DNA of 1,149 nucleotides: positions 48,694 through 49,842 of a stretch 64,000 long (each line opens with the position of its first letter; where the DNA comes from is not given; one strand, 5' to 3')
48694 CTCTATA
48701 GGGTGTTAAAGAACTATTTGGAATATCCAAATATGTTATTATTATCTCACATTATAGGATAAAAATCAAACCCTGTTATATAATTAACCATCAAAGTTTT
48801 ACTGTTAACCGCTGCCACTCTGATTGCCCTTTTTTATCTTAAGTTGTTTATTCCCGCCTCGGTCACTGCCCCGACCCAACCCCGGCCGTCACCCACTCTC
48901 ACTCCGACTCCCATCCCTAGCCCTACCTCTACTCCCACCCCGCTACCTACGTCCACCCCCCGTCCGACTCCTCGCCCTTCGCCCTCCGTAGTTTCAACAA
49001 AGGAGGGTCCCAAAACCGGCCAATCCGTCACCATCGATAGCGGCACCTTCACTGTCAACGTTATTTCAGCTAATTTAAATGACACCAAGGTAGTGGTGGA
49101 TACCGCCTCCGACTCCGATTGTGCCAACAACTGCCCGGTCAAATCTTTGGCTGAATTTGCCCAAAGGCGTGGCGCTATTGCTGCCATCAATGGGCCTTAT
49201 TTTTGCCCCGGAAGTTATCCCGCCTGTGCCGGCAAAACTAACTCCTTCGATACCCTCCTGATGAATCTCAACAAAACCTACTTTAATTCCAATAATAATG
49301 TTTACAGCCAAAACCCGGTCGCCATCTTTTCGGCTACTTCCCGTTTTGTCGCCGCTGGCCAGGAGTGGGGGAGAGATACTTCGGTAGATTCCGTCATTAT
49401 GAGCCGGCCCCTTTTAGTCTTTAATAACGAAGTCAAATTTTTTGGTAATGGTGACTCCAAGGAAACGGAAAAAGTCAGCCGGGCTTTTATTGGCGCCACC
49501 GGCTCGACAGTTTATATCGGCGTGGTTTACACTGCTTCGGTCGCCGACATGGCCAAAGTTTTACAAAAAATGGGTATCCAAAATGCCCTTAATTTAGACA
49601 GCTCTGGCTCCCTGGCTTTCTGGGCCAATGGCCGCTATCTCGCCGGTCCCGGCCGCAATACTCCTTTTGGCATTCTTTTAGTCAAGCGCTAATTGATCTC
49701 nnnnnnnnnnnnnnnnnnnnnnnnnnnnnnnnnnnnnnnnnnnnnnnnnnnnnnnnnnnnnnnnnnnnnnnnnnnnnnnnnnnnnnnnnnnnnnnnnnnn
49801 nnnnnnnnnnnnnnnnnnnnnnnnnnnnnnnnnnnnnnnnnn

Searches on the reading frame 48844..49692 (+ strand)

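Call 40: search_protein_families(library=pfam, proteins=[window:48844-49692:+], max_evalue=0.001)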
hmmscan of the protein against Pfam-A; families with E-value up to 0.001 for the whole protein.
window:48844-49692:+ (282 aa): 1 family
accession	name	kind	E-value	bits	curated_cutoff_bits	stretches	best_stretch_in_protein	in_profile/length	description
PF09992.14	NAGPA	-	9.5e-13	49.1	25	1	110-276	2-165/169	Phosphodiester glycosidase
